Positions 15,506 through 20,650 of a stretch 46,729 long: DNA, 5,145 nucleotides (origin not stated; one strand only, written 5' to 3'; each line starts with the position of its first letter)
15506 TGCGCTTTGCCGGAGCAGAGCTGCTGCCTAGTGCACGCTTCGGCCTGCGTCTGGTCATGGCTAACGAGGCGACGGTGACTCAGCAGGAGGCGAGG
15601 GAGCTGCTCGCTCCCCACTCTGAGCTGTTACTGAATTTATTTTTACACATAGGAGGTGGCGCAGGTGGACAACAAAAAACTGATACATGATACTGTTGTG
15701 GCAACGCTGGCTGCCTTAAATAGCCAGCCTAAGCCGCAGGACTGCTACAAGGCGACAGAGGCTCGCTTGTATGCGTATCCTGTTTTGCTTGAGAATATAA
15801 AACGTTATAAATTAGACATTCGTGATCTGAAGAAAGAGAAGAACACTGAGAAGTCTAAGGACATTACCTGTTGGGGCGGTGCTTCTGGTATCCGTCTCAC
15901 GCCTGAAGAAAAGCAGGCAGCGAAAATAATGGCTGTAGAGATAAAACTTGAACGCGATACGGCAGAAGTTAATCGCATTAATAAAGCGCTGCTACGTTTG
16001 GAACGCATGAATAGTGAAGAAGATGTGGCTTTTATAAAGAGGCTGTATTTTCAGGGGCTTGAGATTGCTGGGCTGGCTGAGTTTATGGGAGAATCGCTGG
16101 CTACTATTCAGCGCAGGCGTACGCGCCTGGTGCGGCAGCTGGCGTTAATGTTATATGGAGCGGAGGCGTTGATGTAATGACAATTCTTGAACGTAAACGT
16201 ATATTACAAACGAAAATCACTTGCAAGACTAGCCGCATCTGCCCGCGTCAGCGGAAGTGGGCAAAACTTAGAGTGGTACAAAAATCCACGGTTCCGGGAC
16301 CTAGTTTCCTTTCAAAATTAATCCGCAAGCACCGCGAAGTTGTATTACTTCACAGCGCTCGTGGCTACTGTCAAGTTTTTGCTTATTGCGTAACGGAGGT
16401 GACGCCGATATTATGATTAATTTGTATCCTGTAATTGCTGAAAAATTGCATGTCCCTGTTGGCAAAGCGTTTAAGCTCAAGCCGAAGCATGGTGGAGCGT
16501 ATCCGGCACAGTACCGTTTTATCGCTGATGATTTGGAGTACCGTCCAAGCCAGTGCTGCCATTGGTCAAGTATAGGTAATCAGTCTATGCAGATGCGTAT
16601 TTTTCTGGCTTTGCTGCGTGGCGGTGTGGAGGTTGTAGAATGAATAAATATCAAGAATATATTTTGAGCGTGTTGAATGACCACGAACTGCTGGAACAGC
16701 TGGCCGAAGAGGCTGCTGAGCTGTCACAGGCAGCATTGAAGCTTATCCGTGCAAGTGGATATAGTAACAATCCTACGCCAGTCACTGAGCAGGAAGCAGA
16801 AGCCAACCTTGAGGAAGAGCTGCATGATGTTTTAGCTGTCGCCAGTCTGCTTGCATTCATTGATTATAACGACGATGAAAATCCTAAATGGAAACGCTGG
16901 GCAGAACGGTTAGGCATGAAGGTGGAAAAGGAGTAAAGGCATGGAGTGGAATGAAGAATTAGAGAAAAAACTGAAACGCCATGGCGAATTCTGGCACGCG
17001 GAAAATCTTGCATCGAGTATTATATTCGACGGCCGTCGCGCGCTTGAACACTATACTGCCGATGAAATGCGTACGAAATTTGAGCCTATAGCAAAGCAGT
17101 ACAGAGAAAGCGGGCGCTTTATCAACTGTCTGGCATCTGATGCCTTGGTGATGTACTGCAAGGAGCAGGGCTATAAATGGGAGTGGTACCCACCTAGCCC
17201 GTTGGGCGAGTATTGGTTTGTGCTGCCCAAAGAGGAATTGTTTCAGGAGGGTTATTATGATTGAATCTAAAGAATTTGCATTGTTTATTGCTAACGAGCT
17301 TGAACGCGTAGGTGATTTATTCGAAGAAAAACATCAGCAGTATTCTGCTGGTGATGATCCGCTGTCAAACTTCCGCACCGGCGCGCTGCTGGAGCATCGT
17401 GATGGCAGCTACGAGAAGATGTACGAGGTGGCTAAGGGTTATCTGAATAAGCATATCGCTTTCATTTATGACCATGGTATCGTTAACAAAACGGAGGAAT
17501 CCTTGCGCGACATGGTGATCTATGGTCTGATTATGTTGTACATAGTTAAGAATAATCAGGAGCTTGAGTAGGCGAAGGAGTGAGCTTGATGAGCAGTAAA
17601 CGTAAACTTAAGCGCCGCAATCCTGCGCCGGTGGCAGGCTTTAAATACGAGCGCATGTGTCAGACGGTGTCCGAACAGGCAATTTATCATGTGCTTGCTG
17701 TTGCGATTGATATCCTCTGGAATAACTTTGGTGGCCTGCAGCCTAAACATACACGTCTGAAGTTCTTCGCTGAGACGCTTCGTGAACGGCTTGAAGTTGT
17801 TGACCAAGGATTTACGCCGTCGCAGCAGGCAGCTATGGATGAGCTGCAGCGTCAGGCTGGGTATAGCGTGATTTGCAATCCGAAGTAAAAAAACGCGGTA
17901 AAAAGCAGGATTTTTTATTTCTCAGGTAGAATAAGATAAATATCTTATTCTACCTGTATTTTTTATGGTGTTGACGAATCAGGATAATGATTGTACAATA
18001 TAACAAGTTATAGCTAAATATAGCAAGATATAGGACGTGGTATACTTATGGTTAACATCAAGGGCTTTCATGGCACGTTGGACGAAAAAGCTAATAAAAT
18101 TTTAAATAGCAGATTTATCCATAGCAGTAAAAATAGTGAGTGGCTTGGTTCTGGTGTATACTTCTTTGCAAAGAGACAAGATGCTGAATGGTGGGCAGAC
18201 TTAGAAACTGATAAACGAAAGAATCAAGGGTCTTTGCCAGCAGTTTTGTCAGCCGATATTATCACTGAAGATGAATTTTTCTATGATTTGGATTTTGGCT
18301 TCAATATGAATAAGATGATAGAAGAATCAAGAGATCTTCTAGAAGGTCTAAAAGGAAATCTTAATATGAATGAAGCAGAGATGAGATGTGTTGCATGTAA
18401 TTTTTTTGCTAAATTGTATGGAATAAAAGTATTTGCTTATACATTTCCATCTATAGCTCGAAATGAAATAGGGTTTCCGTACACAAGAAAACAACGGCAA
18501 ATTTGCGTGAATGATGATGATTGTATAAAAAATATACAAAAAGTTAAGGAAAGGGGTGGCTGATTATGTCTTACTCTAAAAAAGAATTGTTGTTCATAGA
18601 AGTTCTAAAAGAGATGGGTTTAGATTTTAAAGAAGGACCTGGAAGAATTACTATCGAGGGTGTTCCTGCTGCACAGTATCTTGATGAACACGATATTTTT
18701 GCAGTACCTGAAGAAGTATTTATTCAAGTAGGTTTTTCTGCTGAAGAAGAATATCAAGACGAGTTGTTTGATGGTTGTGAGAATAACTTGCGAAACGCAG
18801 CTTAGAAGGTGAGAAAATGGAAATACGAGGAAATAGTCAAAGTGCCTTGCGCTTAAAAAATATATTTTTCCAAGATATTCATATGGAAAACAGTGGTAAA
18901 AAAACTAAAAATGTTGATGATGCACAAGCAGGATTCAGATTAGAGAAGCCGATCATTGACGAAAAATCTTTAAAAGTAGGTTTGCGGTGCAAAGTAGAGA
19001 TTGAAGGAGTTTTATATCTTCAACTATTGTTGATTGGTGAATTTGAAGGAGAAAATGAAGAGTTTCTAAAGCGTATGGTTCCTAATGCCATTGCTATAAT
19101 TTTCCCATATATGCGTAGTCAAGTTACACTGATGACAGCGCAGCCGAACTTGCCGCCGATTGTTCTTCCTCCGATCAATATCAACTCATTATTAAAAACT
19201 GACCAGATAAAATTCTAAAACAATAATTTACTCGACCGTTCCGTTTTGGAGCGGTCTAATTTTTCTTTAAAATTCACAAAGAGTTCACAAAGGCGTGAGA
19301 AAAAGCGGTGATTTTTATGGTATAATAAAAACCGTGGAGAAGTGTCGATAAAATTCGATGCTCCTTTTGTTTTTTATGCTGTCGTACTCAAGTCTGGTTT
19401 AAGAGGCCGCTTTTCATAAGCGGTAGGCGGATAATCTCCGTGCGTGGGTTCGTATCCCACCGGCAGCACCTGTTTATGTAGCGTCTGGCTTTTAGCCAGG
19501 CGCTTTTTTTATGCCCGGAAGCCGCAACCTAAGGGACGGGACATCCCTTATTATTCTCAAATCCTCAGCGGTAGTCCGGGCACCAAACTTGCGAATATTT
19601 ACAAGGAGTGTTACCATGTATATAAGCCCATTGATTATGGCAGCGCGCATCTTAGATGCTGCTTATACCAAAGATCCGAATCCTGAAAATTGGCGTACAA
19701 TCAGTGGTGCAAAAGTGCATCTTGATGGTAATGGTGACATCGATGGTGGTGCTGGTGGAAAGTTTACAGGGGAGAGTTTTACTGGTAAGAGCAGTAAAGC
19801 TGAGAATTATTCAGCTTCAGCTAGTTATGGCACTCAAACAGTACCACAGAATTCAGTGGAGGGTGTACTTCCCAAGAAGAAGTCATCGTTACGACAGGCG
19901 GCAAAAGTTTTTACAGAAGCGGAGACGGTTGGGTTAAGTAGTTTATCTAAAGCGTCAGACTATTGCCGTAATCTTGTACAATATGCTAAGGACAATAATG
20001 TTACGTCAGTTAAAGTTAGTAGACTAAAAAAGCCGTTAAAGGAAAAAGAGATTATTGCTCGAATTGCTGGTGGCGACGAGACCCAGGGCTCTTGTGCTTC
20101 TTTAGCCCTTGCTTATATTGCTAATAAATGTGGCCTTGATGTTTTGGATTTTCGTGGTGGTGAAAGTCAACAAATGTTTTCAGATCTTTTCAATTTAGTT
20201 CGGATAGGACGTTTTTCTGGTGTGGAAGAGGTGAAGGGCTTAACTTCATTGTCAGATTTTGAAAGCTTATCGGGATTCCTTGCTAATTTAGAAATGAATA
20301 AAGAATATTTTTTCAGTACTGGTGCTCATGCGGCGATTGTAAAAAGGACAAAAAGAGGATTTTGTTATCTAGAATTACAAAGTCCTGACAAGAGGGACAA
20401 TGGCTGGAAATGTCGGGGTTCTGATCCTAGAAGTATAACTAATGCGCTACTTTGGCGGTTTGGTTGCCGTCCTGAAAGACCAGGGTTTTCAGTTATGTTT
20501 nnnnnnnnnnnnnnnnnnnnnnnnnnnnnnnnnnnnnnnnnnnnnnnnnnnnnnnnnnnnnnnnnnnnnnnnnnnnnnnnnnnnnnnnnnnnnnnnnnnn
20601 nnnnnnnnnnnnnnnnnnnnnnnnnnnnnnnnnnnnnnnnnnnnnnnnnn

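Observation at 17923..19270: Insulated three-gene island with toxin-antitoxin-chaperone (TAC) architecture and a non-canonical toxin candidate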

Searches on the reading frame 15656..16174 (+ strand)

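Call 35: search_protein_families(library=phrogs, proteins=[window:15656-16174:+], max_evalue=0.00001)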
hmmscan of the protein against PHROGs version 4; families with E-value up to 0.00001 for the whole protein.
window:15656-16174:+ (173 aa): 1 family
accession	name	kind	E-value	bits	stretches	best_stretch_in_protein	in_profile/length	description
phrog_36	-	transcription regulation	6.2e-15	56.4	1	31-170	53-191/220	transcriptional regulator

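Call 36: search_protein_families(library=pfam, proteins=[window:15656-16174:+], max_evalue=0.001)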
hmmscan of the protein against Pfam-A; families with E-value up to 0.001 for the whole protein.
window:15656-16174:+ (173 aa): 1 family
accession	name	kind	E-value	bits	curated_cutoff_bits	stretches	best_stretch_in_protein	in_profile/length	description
PF07638.17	Sigma70_ECF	-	0.00034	21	21.1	1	99-160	117-176/185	ECF sigma factor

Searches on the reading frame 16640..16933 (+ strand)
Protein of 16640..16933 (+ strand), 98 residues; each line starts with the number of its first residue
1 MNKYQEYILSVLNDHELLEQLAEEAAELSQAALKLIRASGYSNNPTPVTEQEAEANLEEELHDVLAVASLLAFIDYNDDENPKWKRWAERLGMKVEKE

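Call 35: search_protein_families(library=phrogs, proteins=[window:16640-16933:+], max_evalue=0.00001)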
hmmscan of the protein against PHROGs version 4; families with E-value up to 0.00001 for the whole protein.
window:16640-16933:+ (98 aa): 1 family
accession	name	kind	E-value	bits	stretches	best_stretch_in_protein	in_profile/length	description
phrog_4856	-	other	7e-10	39.9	1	13-84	85-160/195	nucleoside triphosphate pyrophosphohydrolase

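Call 36: search_protein_families(library=pfam, proteins=[window:16640-16933:+], max_evalue=0.001)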
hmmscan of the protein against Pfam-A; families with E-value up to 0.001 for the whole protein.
window:16640-16933:+ (98 aa): 1 family
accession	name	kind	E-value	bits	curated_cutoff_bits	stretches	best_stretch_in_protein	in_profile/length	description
PF03819.22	MazG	-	7.1e-05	23.4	22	1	15-74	4-46/74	MazG nucleotide pyrophosphohydrolase domain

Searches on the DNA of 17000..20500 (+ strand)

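Call 15: search_dna_similar(query=window:17000-20500:+, collection=phages, mode=near)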
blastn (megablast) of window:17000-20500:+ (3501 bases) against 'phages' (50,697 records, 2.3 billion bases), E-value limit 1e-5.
No match.

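Call 72: search_rna_families(source=window, start=17800, end=19800, threshold=evalue, max_evalue=1, show_alignments=2)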
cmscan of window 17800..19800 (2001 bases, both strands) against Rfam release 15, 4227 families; matches with E-value up to 1: 2.
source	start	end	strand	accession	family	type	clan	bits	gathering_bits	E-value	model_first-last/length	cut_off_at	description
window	19378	19468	+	RF00005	tRNA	Gene; tRNA;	CL00001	45.9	29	4.1e-08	1-71/71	no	tRNA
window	17919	17960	-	RF02749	Ncrwmel02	Gene; sRNA;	-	16.3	290.8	0.42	22-62/251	no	Wolbachia sRNA mel02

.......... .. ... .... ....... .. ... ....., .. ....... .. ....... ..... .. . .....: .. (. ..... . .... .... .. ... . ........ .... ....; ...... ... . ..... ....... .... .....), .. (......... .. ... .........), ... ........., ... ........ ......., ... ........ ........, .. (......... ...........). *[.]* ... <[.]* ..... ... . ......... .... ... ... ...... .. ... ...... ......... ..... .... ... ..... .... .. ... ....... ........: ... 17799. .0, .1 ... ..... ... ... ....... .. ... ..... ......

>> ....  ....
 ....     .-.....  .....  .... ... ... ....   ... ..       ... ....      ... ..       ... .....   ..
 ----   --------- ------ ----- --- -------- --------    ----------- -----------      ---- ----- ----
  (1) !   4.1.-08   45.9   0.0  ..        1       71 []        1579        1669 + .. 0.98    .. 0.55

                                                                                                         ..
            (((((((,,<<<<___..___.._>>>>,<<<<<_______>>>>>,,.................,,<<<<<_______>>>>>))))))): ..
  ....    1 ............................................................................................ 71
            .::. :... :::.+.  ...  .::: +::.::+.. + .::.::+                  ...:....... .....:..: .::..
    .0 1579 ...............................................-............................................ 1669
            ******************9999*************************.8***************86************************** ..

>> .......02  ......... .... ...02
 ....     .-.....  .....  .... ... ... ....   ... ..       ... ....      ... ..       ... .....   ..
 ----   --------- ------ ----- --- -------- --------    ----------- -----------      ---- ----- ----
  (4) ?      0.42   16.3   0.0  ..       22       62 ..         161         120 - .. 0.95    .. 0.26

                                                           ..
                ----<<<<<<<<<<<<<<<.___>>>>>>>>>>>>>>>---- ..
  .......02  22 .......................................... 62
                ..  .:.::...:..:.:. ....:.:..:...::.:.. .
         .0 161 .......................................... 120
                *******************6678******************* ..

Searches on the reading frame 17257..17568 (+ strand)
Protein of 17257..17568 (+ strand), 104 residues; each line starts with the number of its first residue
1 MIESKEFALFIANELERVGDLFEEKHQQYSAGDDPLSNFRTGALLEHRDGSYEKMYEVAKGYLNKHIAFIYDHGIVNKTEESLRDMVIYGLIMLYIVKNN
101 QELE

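Call 35: search_protein_families(library=phrogs, proteins=[window:17257-17568:+], max_evalue=0.00001)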
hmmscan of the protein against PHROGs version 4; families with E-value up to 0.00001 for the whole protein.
window:17257-17568:+ (104 aa): 1 family
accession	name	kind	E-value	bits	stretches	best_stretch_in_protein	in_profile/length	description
phrog_6802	-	unknown function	2.2e-07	32.1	1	3-102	2-103/122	-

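Call 36: search_protein_families(library=pfam, proteins=[window:17257-17568:+], max_evalue=0.001)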
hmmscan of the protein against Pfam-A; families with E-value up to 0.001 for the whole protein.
window:17257-17568:+ (104 aa): 0 families

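Call 53: find_related_loci(query=window:17257-17568:+, collection=viral_contigs, flank=5000)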
Query window:17257-17568:+ (104 aa) in viral_contigs; peptide patterns used: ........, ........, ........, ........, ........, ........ (x = any residue, [..] = any of these).
23 stretches matched a pattern; 9 encode a relative of the query (tblastn E <= 1e-3); 9 distinct loci.
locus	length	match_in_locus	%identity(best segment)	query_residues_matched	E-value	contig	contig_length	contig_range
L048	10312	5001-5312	87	1-104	8e-59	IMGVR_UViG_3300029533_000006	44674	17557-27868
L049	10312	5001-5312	86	1-104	4e-58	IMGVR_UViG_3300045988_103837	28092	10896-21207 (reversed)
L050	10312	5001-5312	86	1-104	6e-58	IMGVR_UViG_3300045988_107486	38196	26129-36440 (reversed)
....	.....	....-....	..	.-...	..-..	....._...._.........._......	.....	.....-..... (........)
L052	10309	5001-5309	85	1-103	2e-57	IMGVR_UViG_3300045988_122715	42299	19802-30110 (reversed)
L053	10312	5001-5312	83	1-104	1e-55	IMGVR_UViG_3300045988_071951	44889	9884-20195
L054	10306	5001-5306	78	1-102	2e-54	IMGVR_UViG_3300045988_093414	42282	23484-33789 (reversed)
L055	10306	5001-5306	78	1-102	1e-53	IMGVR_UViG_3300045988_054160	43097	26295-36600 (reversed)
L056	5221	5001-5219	84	1-73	3e-38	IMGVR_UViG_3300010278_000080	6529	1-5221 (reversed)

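Call 70: search_protein_families(library=pfam, proteins=[L053:5827-6102:+, L053:6107-6979:+, L055:5733-6014:+, L055:6188-7585:+], max_evalue=0.001)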
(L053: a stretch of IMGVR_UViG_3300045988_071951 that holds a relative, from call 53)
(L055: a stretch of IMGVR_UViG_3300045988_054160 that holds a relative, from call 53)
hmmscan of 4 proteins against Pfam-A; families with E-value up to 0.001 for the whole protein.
L053:5827-6102:+ (92 aa): 1 family
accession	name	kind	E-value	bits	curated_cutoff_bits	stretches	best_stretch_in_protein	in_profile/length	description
PF01402.27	RHH_1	-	1.6e-05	25.1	20.5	1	54-81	4-31/39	Ribbon-helix-helix protein, copG family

L053:6107-6979:+ (291 aa): 3 families
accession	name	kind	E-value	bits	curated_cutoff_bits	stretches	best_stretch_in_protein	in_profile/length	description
PF02498.22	Bro-N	-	3.1e-27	95.5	25.6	1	51-136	2-96/96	BRO family, N-terminal domain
PF03288.22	Pox_D5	-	0.00022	22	21.4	1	225-262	21-59/86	Poxvirus D5 protein-like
PF02257.21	RFX_DNA_binding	-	0.00028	21.9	27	1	211-261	4-55/79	RFX DNA-binding domain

L055:5733-6014:+ (94 aa): 0 families

L055:6188-7585:+ (466 aa): 3 families
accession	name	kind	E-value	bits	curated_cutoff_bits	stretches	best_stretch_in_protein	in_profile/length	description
PF01555.25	N6_N4_Mtase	-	1.2e-28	101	26.7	1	209-448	1-220/221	DNA methylase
PF02195.25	ParB_N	-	2.8e-07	30.9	26.3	1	34-112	3-86/95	ParB N-terminal domain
PF03602.21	Cons_hypoth95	-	1.6e-05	25.1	24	0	409-455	41-88/182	Conserved hypothetical protein 95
